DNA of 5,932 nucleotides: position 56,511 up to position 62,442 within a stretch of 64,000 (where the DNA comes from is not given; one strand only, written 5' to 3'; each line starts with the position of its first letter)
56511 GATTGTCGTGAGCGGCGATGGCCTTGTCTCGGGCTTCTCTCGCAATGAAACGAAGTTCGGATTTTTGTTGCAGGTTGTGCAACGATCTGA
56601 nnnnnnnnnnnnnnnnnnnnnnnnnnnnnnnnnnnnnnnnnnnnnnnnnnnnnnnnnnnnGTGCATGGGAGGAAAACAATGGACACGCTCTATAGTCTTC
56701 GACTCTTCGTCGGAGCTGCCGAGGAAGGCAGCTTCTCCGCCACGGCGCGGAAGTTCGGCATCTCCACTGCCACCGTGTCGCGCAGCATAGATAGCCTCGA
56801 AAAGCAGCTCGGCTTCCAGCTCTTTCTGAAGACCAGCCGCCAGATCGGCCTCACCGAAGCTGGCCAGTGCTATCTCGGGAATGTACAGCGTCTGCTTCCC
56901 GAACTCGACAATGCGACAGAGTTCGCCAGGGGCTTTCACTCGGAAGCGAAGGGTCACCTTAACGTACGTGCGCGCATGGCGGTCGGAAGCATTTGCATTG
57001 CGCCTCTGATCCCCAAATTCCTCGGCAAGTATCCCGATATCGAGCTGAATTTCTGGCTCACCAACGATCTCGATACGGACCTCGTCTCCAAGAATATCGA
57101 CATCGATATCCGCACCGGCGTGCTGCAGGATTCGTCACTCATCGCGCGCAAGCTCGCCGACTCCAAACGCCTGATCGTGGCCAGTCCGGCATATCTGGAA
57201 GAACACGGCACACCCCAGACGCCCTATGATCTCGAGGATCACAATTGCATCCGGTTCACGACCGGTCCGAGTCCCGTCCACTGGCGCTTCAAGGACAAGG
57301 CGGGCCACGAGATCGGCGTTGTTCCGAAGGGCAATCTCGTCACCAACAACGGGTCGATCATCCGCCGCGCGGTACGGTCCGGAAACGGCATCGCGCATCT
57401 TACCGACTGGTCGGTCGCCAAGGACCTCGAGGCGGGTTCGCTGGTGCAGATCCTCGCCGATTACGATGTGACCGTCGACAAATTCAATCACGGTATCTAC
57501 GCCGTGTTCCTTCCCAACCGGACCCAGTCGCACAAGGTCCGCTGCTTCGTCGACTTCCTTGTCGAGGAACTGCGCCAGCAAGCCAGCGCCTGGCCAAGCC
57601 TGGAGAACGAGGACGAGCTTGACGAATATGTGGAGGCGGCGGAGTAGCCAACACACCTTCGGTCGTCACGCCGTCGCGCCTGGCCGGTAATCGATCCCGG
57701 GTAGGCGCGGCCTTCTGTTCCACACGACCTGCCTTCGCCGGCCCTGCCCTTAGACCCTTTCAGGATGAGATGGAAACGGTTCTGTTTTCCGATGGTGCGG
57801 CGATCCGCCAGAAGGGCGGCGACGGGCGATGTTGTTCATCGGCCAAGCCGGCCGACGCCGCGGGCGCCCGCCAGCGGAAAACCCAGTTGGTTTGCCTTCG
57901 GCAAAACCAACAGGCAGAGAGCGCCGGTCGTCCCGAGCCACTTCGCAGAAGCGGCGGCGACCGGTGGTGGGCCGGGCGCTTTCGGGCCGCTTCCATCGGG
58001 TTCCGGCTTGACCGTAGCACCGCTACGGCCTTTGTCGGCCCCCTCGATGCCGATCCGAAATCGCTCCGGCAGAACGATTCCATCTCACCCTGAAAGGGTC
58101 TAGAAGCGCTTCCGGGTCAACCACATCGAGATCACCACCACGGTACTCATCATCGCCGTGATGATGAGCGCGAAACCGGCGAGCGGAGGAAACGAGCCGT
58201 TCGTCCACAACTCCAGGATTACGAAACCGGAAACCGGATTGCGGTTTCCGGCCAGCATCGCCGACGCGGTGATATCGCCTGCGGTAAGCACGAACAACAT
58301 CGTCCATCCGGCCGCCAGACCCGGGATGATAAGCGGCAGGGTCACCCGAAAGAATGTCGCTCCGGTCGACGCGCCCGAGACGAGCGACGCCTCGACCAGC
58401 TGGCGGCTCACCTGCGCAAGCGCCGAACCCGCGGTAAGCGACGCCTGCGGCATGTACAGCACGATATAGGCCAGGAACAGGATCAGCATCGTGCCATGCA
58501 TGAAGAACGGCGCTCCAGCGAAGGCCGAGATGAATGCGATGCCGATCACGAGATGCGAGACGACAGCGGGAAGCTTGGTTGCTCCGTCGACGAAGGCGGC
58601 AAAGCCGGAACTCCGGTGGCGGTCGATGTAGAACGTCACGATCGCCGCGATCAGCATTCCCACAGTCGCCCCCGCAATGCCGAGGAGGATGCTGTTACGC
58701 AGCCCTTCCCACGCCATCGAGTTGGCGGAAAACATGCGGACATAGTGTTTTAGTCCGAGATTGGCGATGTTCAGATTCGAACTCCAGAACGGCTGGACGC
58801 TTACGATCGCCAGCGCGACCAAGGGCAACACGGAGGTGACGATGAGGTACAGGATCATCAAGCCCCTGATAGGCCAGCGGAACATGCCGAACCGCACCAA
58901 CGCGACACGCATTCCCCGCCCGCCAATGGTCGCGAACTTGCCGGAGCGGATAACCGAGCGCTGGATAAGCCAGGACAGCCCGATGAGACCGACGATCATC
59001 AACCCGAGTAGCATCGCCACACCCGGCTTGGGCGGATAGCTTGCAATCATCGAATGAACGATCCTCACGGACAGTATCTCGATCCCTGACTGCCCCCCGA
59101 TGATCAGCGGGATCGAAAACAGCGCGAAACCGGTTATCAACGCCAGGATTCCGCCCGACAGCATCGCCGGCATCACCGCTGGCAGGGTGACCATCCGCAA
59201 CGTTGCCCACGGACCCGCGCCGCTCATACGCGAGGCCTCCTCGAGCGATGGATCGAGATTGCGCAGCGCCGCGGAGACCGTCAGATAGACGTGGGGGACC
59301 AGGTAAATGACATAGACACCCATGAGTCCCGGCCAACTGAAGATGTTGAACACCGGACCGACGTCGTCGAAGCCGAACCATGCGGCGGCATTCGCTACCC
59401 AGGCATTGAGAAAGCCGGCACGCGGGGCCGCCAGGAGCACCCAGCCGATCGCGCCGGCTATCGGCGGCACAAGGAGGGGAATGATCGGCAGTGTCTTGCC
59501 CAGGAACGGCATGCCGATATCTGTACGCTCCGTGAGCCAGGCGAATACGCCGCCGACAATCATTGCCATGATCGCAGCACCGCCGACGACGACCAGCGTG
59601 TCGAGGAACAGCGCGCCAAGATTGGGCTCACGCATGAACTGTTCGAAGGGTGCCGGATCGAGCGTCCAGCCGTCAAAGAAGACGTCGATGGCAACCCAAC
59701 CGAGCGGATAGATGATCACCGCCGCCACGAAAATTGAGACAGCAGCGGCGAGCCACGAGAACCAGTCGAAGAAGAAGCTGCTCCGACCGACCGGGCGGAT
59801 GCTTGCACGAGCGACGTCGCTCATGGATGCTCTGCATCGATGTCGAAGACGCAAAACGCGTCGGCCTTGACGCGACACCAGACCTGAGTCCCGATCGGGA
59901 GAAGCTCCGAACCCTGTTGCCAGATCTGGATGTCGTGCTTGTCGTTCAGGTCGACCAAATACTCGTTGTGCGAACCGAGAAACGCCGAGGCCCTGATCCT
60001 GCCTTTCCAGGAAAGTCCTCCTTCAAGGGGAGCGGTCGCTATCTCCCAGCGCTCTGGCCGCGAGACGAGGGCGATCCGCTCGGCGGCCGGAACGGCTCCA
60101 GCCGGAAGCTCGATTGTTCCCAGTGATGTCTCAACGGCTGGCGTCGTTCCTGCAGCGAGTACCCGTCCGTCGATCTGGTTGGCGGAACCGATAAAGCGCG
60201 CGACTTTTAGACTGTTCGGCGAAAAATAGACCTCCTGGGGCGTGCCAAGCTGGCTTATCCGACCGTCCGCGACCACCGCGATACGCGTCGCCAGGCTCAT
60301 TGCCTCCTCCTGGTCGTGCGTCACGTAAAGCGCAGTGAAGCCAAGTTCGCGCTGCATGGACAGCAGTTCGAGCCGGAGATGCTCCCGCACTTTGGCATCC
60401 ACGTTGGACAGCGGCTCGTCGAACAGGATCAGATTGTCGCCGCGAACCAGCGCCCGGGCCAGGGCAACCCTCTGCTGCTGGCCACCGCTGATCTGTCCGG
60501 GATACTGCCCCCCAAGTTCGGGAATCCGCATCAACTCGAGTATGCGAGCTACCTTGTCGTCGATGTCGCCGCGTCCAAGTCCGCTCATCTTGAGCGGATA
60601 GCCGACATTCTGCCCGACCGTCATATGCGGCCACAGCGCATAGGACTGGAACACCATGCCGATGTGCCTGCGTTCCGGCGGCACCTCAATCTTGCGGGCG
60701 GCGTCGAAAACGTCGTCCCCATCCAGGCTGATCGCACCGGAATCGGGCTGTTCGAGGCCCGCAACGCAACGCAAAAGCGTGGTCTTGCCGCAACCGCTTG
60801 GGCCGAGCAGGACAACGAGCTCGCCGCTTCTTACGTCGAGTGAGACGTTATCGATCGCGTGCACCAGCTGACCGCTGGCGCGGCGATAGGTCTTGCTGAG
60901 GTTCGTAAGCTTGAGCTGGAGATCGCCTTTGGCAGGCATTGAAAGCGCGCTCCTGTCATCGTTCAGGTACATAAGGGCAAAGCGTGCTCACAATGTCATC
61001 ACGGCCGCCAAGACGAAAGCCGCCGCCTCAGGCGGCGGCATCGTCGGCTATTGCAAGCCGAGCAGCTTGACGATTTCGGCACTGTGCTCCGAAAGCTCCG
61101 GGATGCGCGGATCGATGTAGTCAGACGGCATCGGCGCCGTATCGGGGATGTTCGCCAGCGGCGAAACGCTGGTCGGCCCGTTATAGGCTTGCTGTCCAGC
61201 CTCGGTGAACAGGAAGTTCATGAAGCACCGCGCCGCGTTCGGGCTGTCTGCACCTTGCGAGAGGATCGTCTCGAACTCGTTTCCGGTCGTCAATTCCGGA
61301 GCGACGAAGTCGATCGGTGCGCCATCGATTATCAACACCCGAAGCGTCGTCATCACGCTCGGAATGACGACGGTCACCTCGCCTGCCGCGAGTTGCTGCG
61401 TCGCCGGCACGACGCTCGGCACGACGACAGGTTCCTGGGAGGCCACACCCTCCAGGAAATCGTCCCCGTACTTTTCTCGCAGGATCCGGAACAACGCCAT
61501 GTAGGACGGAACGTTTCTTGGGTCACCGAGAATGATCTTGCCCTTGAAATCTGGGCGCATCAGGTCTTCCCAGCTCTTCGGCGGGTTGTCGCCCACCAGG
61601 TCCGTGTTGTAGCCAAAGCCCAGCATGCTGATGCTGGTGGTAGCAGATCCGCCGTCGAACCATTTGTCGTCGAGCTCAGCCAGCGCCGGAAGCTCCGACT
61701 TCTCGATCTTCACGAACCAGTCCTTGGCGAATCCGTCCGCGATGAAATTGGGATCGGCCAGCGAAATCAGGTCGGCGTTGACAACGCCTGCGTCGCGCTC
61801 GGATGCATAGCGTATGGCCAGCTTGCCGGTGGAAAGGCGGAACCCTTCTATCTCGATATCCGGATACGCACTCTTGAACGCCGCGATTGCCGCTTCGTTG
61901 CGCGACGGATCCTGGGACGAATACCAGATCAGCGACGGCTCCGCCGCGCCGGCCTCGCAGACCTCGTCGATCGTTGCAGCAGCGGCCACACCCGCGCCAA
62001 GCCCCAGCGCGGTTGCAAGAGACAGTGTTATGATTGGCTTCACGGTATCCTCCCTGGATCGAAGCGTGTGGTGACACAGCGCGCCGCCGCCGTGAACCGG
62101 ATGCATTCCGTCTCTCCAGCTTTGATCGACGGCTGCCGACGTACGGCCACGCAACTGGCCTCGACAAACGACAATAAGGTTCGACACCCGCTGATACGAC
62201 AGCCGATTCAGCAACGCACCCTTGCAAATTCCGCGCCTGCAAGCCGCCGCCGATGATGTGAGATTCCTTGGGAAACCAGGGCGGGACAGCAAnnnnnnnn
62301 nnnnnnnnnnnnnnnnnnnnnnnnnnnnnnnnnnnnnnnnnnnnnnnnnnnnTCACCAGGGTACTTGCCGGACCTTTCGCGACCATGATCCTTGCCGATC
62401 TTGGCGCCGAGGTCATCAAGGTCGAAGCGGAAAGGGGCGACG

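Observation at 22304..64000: Forty-kb accessory catabolic island whose enzyme set suggests cyclic enone/ketone (terpenoid-like) degradation: enone reduction, Baeyer-Villiger oxygenation, lactone hydrolysis, CoA activation and branched-chain beta-oxidation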

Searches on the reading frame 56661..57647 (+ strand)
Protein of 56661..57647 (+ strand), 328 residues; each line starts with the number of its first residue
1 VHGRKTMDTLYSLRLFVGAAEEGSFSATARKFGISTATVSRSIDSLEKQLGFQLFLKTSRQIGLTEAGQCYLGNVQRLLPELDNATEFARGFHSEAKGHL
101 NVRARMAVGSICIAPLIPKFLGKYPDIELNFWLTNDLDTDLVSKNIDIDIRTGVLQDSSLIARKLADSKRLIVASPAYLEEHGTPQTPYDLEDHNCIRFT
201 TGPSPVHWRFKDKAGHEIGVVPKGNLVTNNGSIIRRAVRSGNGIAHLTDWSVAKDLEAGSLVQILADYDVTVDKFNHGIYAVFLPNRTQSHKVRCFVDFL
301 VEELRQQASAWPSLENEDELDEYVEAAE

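Call 8: search_protein_families(library=pfam, proteins=[window:56661-57647:+])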
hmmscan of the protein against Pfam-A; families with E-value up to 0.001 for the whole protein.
window:56661-57647:+ (328 aa): 2 families
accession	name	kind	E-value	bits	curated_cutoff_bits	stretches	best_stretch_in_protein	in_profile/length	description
PF03466.25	LysR_substrate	-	2.5e-36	125.5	28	1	94-304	2-208/209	LysR substrate binding domain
PF00126.33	HTH_1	-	1.9e-18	66.6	26.6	1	12-69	3-60/60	Bacterial regulatory helix-turn-helix protein, lysR family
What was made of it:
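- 56661..57647 (+): LysR-type regulator. Pfam HTH_1 and LysR_substrate (call 8).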

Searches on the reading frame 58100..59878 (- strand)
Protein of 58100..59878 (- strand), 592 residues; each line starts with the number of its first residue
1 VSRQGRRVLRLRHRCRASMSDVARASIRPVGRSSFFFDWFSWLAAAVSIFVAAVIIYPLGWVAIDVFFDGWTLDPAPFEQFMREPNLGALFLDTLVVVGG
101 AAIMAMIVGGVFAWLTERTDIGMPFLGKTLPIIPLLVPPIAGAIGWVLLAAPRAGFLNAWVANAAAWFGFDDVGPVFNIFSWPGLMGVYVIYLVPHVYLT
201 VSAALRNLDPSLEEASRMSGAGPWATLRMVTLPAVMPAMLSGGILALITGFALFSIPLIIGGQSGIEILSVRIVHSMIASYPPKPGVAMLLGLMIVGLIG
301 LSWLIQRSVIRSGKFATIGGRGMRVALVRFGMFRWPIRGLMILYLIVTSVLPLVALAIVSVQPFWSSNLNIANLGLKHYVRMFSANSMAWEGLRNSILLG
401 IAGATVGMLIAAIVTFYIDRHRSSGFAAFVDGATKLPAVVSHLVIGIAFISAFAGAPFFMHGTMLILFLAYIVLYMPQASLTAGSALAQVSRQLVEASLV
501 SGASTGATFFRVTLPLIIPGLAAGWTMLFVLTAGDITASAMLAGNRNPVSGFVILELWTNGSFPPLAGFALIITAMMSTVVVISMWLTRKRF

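Call 8: search_protein_families(library=pfam, proteins=[window:58100-59878:-])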
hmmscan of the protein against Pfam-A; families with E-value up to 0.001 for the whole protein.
window:58100-59878:- (592 aa): 1 family
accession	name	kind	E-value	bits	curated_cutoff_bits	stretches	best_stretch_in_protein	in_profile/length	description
PF00528.27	BPD_transp_1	-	2.9e-15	56.9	26.4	2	407-589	5-176/184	Binding-protein-dependent transport system inner membrane component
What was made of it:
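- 58100..62292 (-): Second ABC uptake system: fused double permease, TOBE-domain ATPase, and SBP_bac-type binding protein. Pfam hits (call 8).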

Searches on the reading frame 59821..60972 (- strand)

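Call 8: search_protein_families(library=pfam, proteins=[window:59821-60972:-])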
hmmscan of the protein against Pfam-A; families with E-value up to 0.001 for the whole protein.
window:59821-60972:- (383 aa): 5 families
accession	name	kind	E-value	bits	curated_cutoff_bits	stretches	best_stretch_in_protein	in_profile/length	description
PF00005.33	ABC_tran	-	4.2e-37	128.2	25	1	41-188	2-136/137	ABC transporter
PF08402.16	TOBE_2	-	1.8e-08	34.8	21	1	305-376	4-76/76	TOBE domain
PF13304.12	AAA_21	-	3.8e-07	30.9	27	0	52-83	1-32/304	AAA domain, putative AbiEii toxin, Type IV TA system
PF13191.12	AAA_16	-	0.0001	23.3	32.6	1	46-80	18-55/167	AAA ATPase domain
PF13671.12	AAA_33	-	0.00074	20.3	27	0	52-99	1-44/143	AAA domain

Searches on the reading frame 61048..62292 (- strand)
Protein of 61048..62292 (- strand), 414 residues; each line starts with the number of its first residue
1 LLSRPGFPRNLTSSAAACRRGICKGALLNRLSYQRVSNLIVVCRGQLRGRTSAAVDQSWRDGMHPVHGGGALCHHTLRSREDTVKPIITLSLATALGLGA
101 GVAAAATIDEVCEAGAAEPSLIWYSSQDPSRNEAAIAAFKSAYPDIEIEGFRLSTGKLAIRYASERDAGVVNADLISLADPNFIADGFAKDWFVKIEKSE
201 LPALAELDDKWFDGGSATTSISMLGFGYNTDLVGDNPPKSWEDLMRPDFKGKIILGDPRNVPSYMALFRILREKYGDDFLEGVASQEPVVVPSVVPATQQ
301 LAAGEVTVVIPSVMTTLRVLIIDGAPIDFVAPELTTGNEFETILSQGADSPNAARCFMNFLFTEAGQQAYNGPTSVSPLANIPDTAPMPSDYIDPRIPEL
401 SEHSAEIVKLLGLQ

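Call 8: search_protein_families(library=pfam, proteins=[window:61048-62292:-])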
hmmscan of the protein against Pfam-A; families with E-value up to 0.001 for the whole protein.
window:61048-62292:- (414 aa): 4 families
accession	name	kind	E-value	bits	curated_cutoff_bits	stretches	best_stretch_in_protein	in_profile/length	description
PF13343.11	SBP_bac_6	-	1.6e-14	54.4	24.6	1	173-390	4-230/245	Bacterial extracellular solute-binding protein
PF13531.11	SBP_bac_11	-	5.8e-14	52.9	25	1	134-370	15-221/227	Bacterial extracellular solute-binding protein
PF13416.11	SBP_bac_8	-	1.3e-11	45.3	27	1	134-370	1-252/279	Bacterial extracellular solute-binding protein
PF01547.30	SBP_bac_1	-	9.1e-07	29.6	26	1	131-368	10-307/307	Bacterial extracellular solute-binding protein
